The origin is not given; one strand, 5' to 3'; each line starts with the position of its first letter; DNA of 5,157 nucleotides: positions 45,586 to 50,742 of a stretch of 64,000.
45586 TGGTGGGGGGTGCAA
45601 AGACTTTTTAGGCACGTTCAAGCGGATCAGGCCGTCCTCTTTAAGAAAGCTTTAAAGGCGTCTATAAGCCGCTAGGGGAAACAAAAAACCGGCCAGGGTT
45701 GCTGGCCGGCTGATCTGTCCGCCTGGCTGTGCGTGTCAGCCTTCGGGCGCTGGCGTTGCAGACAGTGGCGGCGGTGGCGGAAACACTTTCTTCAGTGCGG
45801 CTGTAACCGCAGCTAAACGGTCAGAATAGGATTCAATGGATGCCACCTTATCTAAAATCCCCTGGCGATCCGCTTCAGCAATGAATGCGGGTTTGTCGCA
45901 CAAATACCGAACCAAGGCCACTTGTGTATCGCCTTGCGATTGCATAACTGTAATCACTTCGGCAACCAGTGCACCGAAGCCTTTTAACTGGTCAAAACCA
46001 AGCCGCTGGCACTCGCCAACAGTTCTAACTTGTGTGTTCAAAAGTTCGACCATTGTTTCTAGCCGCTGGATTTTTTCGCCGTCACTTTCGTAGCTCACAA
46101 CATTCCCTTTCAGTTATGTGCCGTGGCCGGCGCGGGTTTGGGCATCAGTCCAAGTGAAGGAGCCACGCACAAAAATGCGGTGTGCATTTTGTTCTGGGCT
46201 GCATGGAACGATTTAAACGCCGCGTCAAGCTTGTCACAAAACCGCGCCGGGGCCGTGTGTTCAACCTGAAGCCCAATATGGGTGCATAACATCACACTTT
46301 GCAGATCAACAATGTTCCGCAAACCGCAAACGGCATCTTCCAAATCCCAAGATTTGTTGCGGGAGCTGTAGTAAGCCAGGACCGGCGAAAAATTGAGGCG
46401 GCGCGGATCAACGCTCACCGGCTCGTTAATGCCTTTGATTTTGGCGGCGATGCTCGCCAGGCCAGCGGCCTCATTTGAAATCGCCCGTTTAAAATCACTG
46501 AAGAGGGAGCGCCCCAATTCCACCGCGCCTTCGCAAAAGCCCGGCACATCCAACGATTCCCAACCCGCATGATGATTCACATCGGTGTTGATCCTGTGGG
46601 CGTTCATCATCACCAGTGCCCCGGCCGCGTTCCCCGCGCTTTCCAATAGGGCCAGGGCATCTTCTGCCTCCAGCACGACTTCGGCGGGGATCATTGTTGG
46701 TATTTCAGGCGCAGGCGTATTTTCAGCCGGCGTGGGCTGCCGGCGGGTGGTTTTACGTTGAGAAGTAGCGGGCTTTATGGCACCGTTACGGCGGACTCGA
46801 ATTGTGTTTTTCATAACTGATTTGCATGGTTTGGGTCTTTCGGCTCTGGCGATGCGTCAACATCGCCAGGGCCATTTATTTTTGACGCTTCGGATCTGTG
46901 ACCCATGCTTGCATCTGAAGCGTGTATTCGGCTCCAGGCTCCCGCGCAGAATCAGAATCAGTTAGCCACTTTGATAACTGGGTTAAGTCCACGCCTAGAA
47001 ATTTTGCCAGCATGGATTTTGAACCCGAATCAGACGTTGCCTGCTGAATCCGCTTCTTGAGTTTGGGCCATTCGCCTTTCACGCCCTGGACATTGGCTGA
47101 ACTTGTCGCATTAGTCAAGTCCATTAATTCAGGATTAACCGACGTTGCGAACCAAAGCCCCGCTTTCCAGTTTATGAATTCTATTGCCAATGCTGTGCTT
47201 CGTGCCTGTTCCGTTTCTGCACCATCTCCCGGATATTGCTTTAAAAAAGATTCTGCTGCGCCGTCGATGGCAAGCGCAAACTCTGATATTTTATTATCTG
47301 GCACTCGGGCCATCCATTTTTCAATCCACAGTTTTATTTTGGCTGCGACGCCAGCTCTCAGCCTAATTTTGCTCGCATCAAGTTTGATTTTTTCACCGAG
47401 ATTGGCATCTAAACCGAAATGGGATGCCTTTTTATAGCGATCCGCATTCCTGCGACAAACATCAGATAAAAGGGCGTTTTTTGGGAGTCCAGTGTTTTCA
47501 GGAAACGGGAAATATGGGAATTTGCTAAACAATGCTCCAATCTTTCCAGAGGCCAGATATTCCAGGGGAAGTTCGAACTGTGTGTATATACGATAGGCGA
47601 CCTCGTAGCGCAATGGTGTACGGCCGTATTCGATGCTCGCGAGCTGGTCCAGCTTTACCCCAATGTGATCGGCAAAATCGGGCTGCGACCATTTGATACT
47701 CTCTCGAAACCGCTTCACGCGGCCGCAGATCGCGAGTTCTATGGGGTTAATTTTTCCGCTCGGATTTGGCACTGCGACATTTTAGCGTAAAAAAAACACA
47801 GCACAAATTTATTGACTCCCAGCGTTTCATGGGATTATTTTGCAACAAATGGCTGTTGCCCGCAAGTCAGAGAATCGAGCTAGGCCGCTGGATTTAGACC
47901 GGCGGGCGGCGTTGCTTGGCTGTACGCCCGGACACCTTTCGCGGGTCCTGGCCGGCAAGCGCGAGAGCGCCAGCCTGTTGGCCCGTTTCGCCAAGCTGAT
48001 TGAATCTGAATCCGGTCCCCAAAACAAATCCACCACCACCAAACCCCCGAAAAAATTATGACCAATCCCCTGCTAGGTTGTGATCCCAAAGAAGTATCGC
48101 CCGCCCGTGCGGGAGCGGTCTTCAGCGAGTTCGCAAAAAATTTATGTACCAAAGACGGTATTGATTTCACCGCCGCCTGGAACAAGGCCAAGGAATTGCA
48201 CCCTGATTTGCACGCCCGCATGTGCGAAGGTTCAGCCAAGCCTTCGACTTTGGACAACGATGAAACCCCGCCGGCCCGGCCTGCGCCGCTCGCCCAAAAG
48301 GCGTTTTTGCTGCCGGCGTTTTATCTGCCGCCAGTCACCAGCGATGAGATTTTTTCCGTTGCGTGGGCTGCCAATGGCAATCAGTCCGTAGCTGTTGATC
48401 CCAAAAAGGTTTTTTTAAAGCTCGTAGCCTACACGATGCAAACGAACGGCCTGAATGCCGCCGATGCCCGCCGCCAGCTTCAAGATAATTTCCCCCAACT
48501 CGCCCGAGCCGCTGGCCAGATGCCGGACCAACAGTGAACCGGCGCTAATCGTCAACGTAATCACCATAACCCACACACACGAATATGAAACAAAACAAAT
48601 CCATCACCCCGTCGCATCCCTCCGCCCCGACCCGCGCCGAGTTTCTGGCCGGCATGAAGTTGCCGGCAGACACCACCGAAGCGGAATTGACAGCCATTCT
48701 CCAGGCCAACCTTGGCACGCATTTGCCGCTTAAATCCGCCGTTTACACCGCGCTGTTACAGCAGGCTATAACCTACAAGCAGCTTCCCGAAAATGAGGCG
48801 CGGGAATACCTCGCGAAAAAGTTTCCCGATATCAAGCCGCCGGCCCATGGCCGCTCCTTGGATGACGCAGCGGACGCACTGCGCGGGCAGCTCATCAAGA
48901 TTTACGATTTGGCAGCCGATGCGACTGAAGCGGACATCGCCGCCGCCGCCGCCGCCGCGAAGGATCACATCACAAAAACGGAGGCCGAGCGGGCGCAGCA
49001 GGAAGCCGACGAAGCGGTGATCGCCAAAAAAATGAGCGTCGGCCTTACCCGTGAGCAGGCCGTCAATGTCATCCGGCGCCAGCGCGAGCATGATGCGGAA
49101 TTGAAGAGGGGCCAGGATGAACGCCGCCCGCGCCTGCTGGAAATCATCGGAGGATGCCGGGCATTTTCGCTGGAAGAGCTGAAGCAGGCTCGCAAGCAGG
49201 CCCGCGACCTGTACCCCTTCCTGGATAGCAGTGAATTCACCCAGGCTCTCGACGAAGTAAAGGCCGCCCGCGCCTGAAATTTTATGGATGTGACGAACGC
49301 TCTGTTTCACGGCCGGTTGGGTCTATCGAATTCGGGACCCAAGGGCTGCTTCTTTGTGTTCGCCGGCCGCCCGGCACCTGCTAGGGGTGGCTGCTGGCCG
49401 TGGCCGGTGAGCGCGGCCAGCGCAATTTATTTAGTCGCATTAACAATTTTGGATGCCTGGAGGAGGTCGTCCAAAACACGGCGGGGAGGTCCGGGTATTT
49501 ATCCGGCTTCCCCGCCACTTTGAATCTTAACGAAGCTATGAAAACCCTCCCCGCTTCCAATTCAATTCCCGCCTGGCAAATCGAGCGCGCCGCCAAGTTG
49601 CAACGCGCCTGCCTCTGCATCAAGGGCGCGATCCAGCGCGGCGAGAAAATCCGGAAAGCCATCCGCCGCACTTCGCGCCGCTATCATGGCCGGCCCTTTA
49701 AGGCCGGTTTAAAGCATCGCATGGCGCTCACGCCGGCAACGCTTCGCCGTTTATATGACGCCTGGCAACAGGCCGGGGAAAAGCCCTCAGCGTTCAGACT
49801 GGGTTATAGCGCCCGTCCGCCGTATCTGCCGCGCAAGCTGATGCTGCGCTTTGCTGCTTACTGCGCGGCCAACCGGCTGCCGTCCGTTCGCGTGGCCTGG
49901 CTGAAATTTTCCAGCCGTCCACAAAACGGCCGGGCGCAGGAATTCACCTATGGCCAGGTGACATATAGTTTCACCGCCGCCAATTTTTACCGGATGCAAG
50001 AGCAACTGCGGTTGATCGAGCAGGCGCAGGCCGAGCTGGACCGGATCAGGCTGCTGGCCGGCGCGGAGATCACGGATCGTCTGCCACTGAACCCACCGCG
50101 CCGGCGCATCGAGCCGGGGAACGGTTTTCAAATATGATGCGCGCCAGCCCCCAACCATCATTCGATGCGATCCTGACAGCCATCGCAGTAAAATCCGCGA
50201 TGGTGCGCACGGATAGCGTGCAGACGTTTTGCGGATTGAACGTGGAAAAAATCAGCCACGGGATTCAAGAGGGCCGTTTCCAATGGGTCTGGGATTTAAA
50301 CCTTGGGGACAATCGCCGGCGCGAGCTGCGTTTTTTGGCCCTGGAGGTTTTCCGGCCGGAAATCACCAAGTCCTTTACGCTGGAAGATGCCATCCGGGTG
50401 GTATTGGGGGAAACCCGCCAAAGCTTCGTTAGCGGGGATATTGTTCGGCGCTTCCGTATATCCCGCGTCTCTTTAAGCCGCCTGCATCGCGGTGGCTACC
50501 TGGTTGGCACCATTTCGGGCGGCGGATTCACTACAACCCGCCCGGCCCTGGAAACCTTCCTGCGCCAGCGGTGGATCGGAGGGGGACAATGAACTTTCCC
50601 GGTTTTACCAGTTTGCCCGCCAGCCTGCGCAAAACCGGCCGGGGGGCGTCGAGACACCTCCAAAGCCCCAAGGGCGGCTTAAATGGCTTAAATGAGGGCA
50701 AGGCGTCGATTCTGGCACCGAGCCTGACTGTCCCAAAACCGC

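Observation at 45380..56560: Mu-like early-region-only transposable unit inserted right next to attR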

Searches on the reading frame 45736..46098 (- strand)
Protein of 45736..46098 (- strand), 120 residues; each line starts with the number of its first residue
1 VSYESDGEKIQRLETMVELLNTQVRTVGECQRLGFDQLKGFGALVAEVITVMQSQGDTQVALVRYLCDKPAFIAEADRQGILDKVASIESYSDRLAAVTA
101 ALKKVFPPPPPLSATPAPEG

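Call 7: search_protein_families(library=pfam, proteins=[window:45736-46098:-], max_evalue=0.01)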
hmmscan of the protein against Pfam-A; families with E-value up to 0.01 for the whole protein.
window:45736-46098:- (120 aa): 0 families

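Call 11: search_protein_families(library=phrogs, proteins=[window:45736-46098:-], max_evalue=0.1)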
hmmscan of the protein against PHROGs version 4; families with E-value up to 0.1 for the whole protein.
window:45736-46098:- (120 aa): 0 families

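Call 110: search_protein_families(library=padloc, proteins=[window:45736-46098:-], max_evalue=0.01)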
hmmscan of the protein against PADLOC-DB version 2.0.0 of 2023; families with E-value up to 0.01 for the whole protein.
window:45736-46098:- (120 aa): 0 families

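Call 111: search_protein_families(library=ncbifam, proteins=[window:45736-46098:-], max_evalue=0.01)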
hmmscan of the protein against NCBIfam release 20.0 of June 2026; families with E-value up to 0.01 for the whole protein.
window:45736-46098:- (120 aa): 0 families
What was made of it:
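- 45736..46098 (-): 120-aa accessory protein of unknown function. No family hit (calls 7, 11, 110, 111).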

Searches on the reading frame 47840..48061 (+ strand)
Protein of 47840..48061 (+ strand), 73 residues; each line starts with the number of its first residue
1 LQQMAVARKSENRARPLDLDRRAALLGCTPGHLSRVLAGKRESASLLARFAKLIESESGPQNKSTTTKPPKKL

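Call 7: search_protein_families(library=pfam, proteins=[window:47840-48061:+], max_evalue=0.01)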
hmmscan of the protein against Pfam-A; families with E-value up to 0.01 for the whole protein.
window:47840-48061:+ (73 aa): 1 family
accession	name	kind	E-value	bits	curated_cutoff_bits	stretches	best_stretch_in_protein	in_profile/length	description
PF13560.12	HTH_31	-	0.0099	16.6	27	0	17-53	15-53/64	Helix-turn-helix domain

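Call 11: search_protein_families(library=phrogs, proteins=[window:47840-48061:+], max_evalue=0.1)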
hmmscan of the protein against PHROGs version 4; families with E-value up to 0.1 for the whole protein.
window:47840-48061:+ (73 aa): 1 family
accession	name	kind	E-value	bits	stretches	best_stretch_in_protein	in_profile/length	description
phrog_3642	-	DNA, RNA and nucleotide metabolism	0.0054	17.6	1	20-52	25-58/79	HTH DNA binding protein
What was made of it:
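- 47849..48061 (+): Small helix-turn-helix protein (70 aa), ner/cro-like by position only. Weak HTH_31 (0.0099) and phrog_3642 (0.005) hits on the longer 47840 ORF (calls 7, 11).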

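Call 111: search_protein_families(library=ncbifam, proteins=[window:47849-48061:+], max_evalue=0.01)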
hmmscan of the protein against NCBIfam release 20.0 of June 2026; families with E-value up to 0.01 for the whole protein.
window:47849-48061:+ (70 aa): 0 families

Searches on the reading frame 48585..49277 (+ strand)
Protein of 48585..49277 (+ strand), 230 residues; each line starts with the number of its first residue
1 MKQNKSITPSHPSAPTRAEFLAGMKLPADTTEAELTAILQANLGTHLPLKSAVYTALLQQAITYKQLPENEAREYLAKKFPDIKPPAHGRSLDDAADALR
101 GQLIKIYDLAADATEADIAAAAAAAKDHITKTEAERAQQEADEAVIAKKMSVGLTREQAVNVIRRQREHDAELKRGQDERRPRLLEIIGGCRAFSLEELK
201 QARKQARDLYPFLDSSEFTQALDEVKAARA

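Call 7: search_protein_families(library=pfam, proteins=[window:48585-49277:+], max_evalue=0.01)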
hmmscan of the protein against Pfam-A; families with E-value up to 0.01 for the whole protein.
window:48585-49277:+ (230 aa): 0 families

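Call 11: search_protein_families(library=phrogs, proteins=[window:48585-49277:+], max_evalue=0.1)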
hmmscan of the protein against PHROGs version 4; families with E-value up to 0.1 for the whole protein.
window:48585-49277:+ (230 aa): 0 families
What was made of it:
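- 48585..49277 (+): 230-aa protein rich in Ala, Glu and Lys. It occupies the variable slot that holds a capsid or gpI protease/scaffold gene in relatives. No family hit (calls 7, 11).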

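Call 110: search_protein_families(library=padloc, proteins=[window:48585-49277:+], max_evalue=0.01)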
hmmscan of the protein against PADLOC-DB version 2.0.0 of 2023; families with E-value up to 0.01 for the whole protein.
window:48585-49277:+ (230 aa): 0 families

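Call 111: search_protein_families(library=ncbifam, proteins=[window:48585-49277:+], max_evalue=0.01)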
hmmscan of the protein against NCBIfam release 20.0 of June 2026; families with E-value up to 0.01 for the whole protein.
window:48585-49277:+ (230 aa): 0 families

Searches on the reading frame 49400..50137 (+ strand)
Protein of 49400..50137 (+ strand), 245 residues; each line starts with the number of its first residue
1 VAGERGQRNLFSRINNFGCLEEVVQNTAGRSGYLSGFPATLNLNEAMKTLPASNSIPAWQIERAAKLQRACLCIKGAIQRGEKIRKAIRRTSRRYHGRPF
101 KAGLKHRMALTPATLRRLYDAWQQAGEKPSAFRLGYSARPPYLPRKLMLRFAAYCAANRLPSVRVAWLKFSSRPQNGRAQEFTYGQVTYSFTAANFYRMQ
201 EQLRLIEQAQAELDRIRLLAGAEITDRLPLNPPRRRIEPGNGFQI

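Call 7: search_protein_families(library=pfam, proteins=[window:49400-50137:+], max_evalue=0.01)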
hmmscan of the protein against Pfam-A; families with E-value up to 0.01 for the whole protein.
window:49400-50137:+ (245 aa): 0 families

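Call 11: search_protein_families(library=phrogs, proteins=[window:49400-50137:+], max_evalue=0.1)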
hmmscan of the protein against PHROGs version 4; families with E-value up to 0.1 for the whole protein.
window:49400-50137:+ (245 aa): 0 families

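Call 68: search_solved_structures(query=A7, max_evalue=5)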
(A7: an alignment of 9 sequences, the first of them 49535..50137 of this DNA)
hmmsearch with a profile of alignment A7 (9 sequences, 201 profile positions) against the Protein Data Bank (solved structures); distinct sequences matched with E-value up to 5: 3.
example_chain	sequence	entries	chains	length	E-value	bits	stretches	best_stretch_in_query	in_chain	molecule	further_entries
9eme_A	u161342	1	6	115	0.59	12.8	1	61-100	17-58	lambda 3 immunoglobulin light chain fragment, residues 2-116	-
9vwe_E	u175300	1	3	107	0.76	12.4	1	60-100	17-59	2D10 light chain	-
8zhq_A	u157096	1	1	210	1.3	11.6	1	61-100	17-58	JK-12 Fab light chain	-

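Call 90: search_protein_representatives(protein=window:49538-50137:+)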
Query: 199 residues. Proteins with E-value up to 0.001 (for the whole library): 286; up to 1e-10: 112; up to 1e-30: 24. The best 150 are listed.
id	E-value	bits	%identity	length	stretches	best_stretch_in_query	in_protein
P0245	1.1e-53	198.3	53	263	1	5-191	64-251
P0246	3.3e-53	196.7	51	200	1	1-199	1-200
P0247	2.4e-49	184.2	55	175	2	86-199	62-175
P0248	2.4e-46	174.4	48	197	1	1-195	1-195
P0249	5.9e-45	169.8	47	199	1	3-199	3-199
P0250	2.4e-40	154.8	47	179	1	21-192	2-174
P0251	4.3e-40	154.0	43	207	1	3-193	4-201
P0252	4.4e-40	154.0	46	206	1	1-199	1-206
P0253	1.0e-39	152.8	42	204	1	2-199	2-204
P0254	1.4e-37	145.8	45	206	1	6-199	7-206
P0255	3.2e-37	144.6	47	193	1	1-178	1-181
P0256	2.3e-36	141.8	45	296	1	6-199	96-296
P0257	9.4e-36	139.8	43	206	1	1-190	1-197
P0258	1.8e-35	138.9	56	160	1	8-124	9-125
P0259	7.7e-35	136.8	42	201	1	7-191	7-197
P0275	6.0e-28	114.4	39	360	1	8-175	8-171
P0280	5.6e-25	104.7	37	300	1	11-199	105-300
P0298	4.1e-20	88.8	39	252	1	8-133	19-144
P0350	3.0e-11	59.9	37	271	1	7-189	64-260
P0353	5.9e-11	58.9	29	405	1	7-184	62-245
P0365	3.8e-10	56.3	35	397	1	3-116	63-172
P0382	5.3e-09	52.6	32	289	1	9-126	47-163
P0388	8.7e-09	51.9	44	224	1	12-110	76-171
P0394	1.5e-08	51.1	32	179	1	11-134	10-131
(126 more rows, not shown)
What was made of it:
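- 49538..50137 (+): About 200-aa conserved core protein (family c4), function unknown. 286 representative clusters in an exhaustive search (call 90).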

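Call 91: search_protein_families(library=pfam, proteins=[P0275, P0353, P0365, P0382, P0256, P0280, P0350, P0298, P0388, P0394], max_evalue=0.01)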
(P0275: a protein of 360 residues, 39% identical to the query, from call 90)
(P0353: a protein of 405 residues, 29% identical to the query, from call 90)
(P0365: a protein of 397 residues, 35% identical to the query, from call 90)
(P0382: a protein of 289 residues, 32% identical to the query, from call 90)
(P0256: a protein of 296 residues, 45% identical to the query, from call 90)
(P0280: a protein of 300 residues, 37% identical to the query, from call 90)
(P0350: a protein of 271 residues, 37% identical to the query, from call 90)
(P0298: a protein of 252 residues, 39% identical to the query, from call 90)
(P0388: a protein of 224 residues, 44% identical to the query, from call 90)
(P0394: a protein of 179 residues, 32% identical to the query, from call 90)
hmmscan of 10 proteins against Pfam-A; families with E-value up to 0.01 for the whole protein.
P0275 (360 aa): 1 family
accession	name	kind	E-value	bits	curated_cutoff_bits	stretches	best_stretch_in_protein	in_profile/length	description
PF01713.27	Smr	-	0.0012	19.4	25.7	1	239-284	3-49/77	Smr domain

P0353 (405 aa): 0 families

P0365 (397 aa): 0 families

P0382 (289 aa): 0 families

P0256 (296 aa): 0 families

P0280 (300 aa): 0 families

P0350 (271 aa): 0 families

P0298 (252 aa): 0 families

P0388 (224 aa): 0 families

P0394 (179 aa): 0 families

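Call 107: search_dna_similar(query=window:49538-50137:+, collection=phages, mode=protein, max_rows=8, max_evalue=0.01)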
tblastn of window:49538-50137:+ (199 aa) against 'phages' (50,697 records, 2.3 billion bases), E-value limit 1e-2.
No match.

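Call 110: search_protein_families(library=padloc, proteins=[window:49538-50137:+], max_evalue=0.01)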
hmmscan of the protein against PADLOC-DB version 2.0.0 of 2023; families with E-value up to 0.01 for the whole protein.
window:49538-50137:+ (199 aa): 0 families

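Call 111: search_protein_families(library=ncbifam, proteins=[window:49538-50137:+], max_evalue=0.01)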
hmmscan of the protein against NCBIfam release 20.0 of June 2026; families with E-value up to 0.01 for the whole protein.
window:49538-50137:+ (199 aa): 0 families

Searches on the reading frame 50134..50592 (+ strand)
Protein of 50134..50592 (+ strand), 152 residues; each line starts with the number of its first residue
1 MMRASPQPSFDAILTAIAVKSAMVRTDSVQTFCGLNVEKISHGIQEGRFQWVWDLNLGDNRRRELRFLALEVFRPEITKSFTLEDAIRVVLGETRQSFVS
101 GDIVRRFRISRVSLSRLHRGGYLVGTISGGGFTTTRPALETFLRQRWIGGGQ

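Call 7: search_protein_families(library=pfam, proteins=[window:50134-50592:+], max_evalue=0.01)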
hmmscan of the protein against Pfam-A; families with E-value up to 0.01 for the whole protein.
window:50134-50592:+ (152 aa): 0 families

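Call 11: search_protein_families(library=phrogs, proteins=[window:50134-50592:+], max_evalue=0.1)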
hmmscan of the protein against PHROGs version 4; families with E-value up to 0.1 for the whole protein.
window:50134-50592:+ (152 aa): 0 families

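Call 69: search_solved_structures(query=A8, max_evalue=5)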
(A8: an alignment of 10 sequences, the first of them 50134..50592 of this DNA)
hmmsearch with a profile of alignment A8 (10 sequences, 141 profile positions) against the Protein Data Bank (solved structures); distinct sequences matched with E-value up to 5: 4.
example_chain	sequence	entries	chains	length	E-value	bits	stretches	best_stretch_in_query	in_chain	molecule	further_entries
7eqc_B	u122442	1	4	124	0.8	13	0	65-116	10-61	CYtoKinesis defect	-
5ayh_A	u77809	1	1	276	0.88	12.9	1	49-107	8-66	Cytoplasmic dynein 1 heavy chain 1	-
3wuq_A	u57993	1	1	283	0.92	12.8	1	49-107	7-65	Cytoplasmic dynein 1 heavy chain 1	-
3clo_A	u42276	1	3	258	1.4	12.3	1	71-120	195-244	Transcriptional regulator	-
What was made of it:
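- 50134..50592 (+): 152-aa conserved core protein (family c3), which looks like two excisionase-type winged-helix DNA-binding modules. No PDB hit (call 69).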

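Call 108: search_dna_similar(query=window:50134-50592:+, collection=phages, mode=protein, max_rows=8, max_evalue=0.01)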
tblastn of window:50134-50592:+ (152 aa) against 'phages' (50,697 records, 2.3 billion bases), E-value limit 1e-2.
No match.

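Call 110: search_protein_families(library=padloc, proteins=[window:50134-50592:+], max_evalue=0.01)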
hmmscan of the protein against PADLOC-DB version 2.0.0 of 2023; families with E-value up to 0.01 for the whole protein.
window:50134-50592:+ (152 aa): 0 families

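Call 111: search_protein_families(library=ncbifam, proteins=[window:50134-50592:+], max_evalue=0.01)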
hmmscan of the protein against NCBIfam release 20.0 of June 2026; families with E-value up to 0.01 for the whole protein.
window:50134-50592:+ (152 aa): 0 families
